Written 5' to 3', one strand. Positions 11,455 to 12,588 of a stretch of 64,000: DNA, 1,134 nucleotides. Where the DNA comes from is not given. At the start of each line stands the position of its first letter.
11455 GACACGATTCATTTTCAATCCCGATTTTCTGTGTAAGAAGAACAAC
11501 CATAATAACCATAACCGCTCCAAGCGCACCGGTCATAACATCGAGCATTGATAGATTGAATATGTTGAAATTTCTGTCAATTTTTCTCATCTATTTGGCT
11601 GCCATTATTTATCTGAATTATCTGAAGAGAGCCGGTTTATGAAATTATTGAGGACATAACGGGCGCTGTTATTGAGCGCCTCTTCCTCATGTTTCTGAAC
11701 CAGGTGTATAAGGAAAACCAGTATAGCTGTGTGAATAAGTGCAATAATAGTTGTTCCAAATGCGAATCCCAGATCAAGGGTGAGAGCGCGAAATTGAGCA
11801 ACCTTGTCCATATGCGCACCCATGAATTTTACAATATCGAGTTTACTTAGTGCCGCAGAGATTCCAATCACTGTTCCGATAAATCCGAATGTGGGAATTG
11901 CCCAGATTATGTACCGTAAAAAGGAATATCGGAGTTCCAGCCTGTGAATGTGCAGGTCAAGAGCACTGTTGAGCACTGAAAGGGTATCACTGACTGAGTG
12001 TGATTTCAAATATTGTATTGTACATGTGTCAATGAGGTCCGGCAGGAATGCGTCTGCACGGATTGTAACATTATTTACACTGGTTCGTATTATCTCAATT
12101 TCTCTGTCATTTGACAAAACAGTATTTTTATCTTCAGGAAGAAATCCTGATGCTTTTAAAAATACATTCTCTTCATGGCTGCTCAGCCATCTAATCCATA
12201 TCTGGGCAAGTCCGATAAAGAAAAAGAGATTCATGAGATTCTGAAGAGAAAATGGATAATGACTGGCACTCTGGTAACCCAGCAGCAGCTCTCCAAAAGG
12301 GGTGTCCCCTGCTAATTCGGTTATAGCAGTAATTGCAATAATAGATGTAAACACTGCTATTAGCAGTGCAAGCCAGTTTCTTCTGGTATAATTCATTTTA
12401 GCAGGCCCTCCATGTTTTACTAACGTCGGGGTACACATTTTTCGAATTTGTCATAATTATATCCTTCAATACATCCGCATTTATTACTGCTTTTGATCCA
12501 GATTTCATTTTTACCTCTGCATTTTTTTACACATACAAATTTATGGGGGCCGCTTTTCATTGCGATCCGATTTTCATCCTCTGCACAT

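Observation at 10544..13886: Three-gene envelope operon: MotA/TolQ/ExbB-like channel flanked by an ExbD/TolR-like anchor fused to a vWA domain and an OM-barrel / coiled-coil / Cys-rich protein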

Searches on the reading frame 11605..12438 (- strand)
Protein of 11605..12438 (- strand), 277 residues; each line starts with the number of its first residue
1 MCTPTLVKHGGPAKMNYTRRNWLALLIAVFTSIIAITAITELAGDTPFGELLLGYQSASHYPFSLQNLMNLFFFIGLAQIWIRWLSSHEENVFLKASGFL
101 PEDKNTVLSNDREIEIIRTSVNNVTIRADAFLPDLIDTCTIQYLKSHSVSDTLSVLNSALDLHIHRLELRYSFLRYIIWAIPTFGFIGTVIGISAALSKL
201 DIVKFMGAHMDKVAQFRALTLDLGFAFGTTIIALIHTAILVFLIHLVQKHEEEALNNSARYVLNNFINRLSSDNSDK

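Call 3: search_protein_families(library=pfam, proteins=[window:11605-12438:-], max_evalue=1)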
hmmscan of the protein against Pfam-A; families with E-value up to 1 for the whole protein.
window:11605-12438:- (277 aa): 2 families
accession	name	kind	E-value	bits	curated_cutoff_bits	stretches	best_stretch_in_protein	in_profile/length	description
PF01618.21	MotA_ExbB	-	7.4e-10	39.1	22.9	1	147-250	22-117/127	MotA/TolQ/ExbB proton channel family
PF08395.17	7tm_7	-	0.038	13.7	26.6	1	14-84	115-184/370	7tm Chemosensory receptor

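Call 4: search_protein_families(library=ncbifam, proteins=[window:11605-12438:-], max_evalue=1)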
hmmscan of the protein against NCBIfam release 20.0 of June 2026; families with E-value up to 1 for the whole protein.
window:11605-12438:- (277 aa): 5 families
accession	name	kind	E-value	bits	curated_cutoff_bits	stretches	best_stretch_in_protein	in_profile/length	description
TIGR02796.1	tolQ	equivalog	0.0017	18.2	221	1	147-204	99-156/216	protein TolQ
NF006527.0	PRK08990.1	equivalog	0.0033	16.8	341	1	155-217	124-185/254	flagellar motor protein PomA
TIGR03818.1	MotA1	equivalog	0.016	14.4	303.8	1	135-202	126-193/282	flagellar motor stator protein MotA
NF006284.1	PRK08456.1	equivalog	0.027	13.7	380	1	159-208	127-180/252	flagellar motor stator protein MotA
NF005997.1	PRK08124.1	equivalog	0.087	11.8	340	1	180-210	153-183/259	flagellar motor stator protein MotA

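Call 5: search_protein_families(library=padloc, proteins=[window:11605-12438:-], max_evalue=1)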
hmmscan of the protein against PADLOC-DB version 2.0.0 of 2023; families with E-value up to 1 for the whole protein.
window:11605-12438:- (277 aa): 1 family
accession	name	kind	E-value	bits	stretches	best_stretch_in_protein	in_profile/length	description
PDLC00635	ZorA2|ZorA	-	0.00054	17.1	1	166-273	38-140/505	MotA/ExbB/TolQ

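Call 9: find_homologous_proteins(query=window:11605-12396:-)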
Query window:11605-12396:- (263 aa): 164 proteins with E <= 0.001 among 1439 candidates; the best 120 are listed.
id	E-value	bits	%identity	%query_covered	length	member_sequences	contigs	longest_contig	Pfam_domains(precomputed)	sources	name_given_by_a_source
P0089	3.3e-159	546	95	100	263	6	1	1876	PF01618.22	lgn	-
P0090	2.4e-137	474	84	98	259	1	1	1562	PF01618.22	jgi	jgi:biopolymer transport protein ExbB/TolQ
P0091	6.9e-134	463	80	98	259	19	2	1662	PF01618.22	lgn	-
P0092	1.3e-133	462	80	98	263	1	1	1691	PF01618.22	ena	-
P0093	2.3e-133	461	80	98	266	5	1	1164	PF01618.22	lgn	-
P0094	9.5e-130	450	79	98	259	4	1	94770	PF01618.22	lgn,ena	-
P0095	2.8e-128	445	76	98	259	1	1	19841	PF01618.22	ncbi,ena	-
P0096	7.1e-128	443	76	98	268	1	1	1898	PF01618.22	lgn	-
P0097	4.3e-127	441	77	97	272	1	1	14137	PF01618.22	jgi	-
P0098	1.3e-126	439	75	98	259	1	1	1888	PF01618.22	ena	-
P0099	9.6e-108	378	65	98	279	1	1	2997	PF01618.22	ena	-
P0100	1.5e-107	377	66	98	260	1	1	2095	PF01618.22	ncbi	-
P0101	1.7e-107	377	65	99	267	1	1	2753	PF01618.22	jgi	jgi:biopolymer transport protein ExbB/TolQ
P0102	3.6e-107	376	65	98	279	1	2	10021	PF01618.22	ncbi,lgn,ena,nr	ncbi:MAG: MotA/TolQ/ExbB proton channel family protein [Spirochaetota bacterium]|nr:MotA/TolQ/ExbB p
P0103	5.3e-107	375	67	98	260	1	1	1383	PF01618.22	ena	-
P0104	6.9e-107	375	64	99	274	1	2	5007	PF01618.22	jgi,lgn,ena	-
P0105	1.1e-106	374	65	98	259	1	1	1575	PF01618.22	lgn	-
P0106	1.5e-106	374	65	98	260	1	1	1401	PF01618.22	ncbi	-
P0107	5.1e-106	372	65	99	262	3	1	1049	PF01618.22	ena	-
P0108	1.2e-105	371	65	99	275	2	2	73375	PF01618.22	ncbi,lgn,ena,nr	ncbi:MAG TPA: MotA/TolQ/ExbB proton channel family protein [Spirochaetota bacterium]|nr:MotA/TolQ/Ex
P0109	2.3e-105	370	65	99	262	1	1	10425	PF01618.22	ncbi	-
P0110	2.8e-105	369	65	99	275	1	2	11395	PF01618.22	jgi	jgi:biopolymer transport protein ExbB/TolQ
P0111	2.9e-105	369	64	98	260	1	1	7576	PF01618.22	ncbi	-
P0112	5.2e-105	369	63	99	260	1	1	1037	PF01618.22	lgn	-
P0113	6.3e-105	368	65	100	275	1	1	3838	PF01618.22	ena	-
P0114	1.6e-104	367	63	100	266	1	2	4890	PF01618.22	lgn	-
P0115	4.5e-104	366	62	100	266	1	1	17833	PF01618.22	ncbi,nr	ncbi:MAG: MotA/TolQ/ExbB proton channel family protein [bacterium]|nr:MotA/TolQ/ExbB proton channel 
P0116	6.4e-103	362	63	100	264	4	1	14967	PF01618.22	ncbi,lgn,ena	-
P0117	9.1e-103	361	65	98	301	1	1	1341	PF01618.22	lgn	-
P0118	1.0e-102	361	62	100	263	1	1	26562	PF01618.22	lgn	-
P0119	1.1e-101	358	64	97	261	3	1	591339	PF01618.22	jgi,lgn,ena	-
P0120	3.7e-101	356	64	97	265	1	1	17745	PF01618.22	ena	-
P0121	3.8e-101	356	62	97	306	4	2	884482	PF01618.22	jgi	-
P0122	4.5e-100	352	63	97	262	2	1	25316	PF01618.22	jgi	jgi:biopolymer transport protein ExbB/TolQ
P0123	8.3e-100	352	60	100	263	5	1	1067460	PF01618.22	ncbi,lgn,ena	-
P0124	1.9e-99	350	62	98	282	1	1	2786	PF01618.22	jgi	jgi:biopolymer transport protein ExbB/TolQ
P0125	2.5e-99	350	62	100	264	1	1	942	PF01618.22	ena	-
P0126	3.9e-99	349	61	97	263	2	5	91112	PF01618.22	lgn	-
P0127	7.3e-99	348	58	98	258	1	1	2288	PF01618.22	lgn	-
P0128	1.8e-98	347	61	98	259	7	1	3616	PF01618.22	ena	-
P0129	1.8e-98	347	60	100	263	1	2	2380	PF01618.22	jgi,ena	-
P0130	1.9e-98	347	60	100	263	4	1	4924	PF01618.22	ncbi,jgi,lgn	jgi:biopolymer transport protein ExbB/TolQ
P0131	3.8e-98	346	61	98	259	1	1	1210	PF01618.22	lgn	-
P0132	6.0e-98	345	61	98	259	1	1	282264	PF01618.22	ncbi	ncbi:MAG: MotA/TolQ/ExbB proton channel family protein [Spirochaetota bacterium]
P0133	1.9e-97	344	61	98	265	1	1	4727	PF01618.22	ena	-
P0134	2.3e-97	344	61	98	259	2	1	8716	PF01618.22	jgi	jgi:biopolymer transport protein ExbB/TolQ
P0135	2.8e-97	343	62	98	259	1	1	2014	PF01618.22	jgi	jgi:biopolymer transport protein ExbB/TolQ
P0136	3.3e-97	343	60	98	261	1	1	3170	PF01618.22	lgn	-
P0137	5.4e-97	342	61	97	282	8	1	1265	PF01618.22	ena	-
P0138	2.5e-96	340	63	98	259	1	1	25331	PF01618.22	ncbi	-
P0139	2.6e-96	340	60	98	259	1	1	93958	PF01618.22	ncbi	-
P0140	2.7e-96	340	62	98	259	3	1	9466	PF01618.22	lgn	-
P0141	2.7e-95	337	58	98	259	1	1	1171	PF01618.22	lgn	-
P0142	3.5e-95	336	60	98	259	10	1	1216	PF01618.22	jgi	jgi:biopolymer transport protein ExbB/TolQ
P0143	8.0e-95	335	61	98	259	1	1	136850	PF01618.22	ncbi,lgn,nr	ncbi:MAG: MotA/TolQ/ExbB proton channel family protein [Spirochaetes bacterium]|nr:MotA/TolQ/ExbB pr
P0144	1.6e-94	334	59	97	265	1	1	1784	PF01618.22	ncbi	-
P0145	9.3e-94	332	57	97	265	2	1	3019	PF01618.22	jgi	jgi:biopolymer transport protein ExbB/TolQ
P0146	1.8e-93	331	56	100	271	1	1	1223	PF01618.22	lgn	-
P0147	3.4e-93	330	60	97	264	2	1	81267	PF01618.22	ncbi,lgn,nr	ncbi:MAG: MotA/TolQ/ExbB proton channel family protein [Spirochaetes bacterium]|nr:MotA/TolQ/ExbB pr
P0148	4.2e-93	330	60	98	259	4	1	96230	PF01618.22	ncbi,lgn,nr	ncbi:MAG: MotA/TolQ/ExbB proton channel family protein [Spirochaetes bacterium]|nr:MotA/TolQ/ExbB pr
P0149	7.9e-93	329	57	99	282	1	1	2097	PF01618.22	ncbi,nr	ncbi:MAG: flagellar motor protein [Chrysiogenales bacterium]|nr:MAG: flagellar motor protein [Chrysi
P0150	7.5e-92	325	56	97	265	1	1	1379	PF01618.22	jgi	jgi:biopolymer transport protein ExbB/TolQ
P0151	2.9e-84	301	54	100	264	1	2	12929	PF01618.22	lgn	-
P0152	1.3e-83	298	55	96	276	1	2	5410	PF01618.22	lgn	-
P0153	1.0e-81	292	54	98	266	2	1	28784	PF01618.22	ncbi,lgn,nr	ncbi:MotA/TolQ/ExbB proton channel family protein [bacterium]|nr:MotA/TolQ/ExbB proton channel famil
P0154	6.7e-80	286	51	99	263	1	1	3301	PF01618.22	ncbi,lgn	-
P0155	3.1e-78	281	53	97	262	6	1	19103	PF01618.22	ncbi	-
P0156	4.2e-76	274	51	98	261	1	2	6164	PF01618.22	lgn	-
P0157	2.5e-75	271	69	67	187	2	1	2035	PF01618.22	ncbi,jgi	jgi:biopolymer transport protein ExbB/TolQ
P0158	4.1e-75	271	50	98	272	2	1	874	PF01618.22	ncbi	-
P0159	7.2e-72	260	50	99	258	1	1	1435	PF01618.22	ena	-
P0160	2.0e-71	259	66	68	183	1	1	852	PF01618.22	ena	-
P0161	1.1e-69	253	49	98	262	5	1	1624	PF01618.22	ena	-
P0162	1.2e-69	253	49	97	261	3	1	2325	PF01618.22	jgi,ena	-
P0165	8.3e-63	230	60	67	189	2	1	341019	PF01618.22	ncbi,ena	-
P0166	8.2e-59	217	50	82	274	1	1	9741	PF01618.22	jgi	jgi:biopolymer transport protein ExbB/TolQ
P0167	2.8e-58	216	47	97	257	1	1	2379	PF01618.22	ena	-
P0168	2.6e-57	212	59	65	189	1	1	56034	PF01618.22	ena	-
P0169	1.0e-55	207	47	92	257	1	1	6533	PF01618.22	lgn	-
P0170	2.8e-55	206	47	86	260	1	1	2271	PF01618.22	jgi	jgi:biopolymer transport protein ExbB/TolQ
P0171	3.4e-55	205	47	92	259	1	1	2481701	PF01618.22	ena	-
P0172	8.0e-52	194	50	80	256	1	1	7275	PF01618.22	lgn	-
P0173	1.3e-51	194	45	92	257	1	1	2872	PF01618.22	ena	-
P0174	2.7e-50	189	46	86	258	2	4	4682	PF01618.22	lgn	-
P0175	4.7e-50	189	42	92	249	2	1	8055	PF01618.22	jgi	-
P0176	5.0e-50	189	44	98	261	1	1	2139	PF01618.22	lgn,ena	-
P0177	1.5e-49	187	47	84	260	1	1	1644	PF01618.22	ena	-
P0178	1.7e-49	187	47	84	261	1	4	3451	PF01618.22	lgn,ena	-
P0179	6.6e-49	185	49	81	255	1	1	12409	PF01618.22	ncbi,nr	ncbi:MAG: MotA/TolQ/ExbB proton channel family protein [bacterium]|nr:MotA/TolQ/ExbB proton channel 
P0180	1.5e-48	184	47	81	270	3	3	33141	PF01618.22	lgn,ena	-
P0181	2.4e-48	183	44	88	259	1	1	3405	PF01618.22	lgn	-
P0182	1.1e-47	181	45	92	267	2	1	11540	PF01618.22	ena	-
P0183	2.0e-47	180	44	95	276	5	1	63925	PF01618.22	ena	-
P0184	1.7e-46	177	42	91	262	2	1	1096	PF01618.22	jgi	jgi:biopolymer transport protein ExbB/TolQ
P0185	2.5e-46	176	42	91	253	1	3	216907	PF01618.22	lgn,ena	-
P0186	3.1e-45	173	43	87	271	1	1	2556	PF01618.22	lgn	-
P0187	5.5e-44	169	45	85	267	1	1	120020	PF01618.22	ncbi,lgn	-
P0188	1.1e-43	168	39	96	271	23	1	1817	PF01618.22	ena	-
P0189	3.8e-43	166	40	88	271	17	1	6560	PF01618.22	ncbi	-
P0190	6.8e-43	165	41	88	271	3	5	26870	PF01618.22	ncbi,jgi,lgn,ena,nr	ncbi:MAG: MotA/TolQ/ExbB proton channel family protein [Kiloniellales bacterium]|jgi:biopolymer tran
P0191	1.0e-42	165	41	86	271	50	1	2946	PF01618.22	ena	-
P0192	3.5e-42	163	41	84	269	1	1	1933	PF01618.22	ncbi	-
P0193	4.2e-42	163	41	86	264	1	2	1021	PF01618.22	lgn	-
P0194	6.0e-42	162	41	80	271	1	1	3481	PF01618.22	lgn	-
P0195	1.0e-41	161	41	85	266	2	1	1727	PF01618.22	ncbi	-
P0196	5.2e-41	159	44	80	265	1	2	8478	PF01618.22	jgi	jgi:biopolymer transport protein ExbB/TolQ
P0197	8.8e-41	158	43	84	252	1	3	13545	PF01618.22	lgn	-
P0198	1.5e-40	157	41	85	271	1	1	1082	PF01618.22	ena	-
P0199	4.2e-40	156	40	84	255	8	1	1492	PF01618.22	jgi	-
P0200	6.4e-40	155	41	80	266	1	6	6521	PF01618.22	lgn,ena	-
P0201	1.3e-39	154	39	94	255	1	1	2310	PF01618.22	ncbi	-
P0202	1.3e-39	154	39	90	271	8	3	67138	PF01618.22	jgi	jgi:biopolymer transport protein ExbB/TolQ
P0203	1.4e-39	154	36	96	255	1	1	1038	PF01618.22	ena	-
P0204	2.2e-39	154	39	94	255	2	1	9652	PF01618.22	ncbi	-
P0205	2.2e-39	154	41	81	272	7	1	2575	PF01618.22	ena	-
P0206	2.4e-39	154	37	96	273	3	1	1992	PF01618.22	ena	-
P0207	2.7e-39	153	36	96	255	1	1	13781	PF01618.22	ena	-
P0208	6.5e-39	152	39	96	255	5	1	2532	PF01618.22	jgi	-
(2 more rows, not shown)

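Call 20: find_encoding_contigs(protein=P0190, flank=6000, max_places=2)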
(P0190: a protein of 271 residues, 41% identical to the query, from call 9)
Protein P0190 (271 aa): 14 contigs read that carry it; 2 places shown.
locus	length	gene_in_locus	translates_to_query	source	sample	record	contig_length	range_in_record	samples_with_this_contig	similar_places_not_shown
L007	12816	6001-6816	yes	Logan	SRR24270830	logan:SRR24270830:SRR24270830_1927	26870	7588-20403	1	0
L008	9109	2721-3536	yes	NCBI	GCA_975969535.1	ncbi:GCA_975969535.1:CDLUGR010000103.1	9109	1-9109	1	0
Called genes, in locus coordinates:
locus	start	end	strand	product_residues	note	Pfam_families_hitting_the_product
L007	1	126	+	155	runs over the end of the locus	-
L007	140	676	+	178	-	-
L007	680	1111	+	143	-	-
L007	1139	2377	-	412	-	PF04389:Peptidase_M28, PF01546:Peptidase_M20, PF07687:M20_dimer (weak)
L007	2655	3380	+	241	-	-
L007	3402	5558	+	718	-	PF00069:Pkinase, PF07714:PK_Tyr_Ser-Thr, PF13229:Beta_helix, PF05048:NosD (weak), PF13229:Beta_helix, PF05048:NosD (weak)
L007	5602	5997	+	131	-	PF00498:FHA, PF16697:Yop-YscD_cpl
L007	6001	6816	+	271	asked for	PF01618:MotA_ExbB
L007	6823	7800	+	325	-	PF25106:VWA_4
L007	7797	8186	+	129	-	PF16697:Yop-YscD_cpl, PF00498:FHA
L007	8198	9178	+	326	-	-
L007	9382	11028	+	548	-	PF00496:SBP_bac_5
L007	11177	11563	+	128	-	PF02537:CRCB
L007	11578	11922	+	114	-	PF02641:DUF190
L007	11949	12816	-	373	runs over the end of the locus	PF07786:HGSNAT_cat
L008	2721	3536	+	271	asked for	PF01618:MotA_ExbB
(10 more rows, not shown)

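Call 21: find_encoding_contigs(protein=P0171, flank=6000, max_places=1)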
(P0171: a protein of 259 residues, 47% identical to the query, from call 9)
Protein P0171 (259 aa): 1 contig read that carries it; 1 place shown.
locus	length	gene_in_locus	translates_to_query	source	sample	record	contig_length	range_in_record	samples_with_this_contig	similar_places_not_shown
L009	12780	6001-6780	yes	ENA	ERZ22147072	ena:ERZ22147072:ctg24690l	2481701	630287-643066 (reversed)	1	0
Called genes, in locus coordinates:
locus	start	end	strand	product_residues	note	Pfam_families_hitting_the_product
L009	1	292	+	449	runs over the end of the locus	-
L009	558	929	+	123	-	-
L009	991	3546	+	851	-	PF00069:Pkinase, PF07714:PK_Tyr_Ser-Thr, PF03109:ABC1 (weak), PF08308:PEGA, PF03781:FGE-sulfatase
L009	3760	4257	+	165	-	PF00570:HRDC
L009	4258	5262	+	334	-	PF00078:RVT_1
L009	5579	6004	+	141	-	PF16697:Yop-YscD_cpl, PF00498:FHA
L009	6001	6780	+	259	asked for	PF01618:MotA_ExbB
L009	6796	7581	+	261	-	PF28006:HpsJ (weak), PF10498:IFT57 (weak), PF05335:DUF745 (weak)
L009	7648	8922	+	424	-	PF13476:AAA_23 (weak), PF13304:AAA_21, PF13175:AAA_15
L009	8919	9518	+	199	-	-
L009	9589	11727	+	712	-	PF00069:Pkinase, PF07714:PK_Tyr_Ser-Thr, PF03109:ABC1 (weak), PF03781:FGE-sulfatase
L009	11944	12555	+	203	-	PF16697:Yop-YscD_cpl (weak), PF00498:FHA (weak)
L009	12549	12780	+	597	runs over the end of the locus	PF00092:VWA, PF13519:VWA_2, PF13768:VWA_3 (weak), PF16697:Yop-YscD_cpl, PF00498:FHA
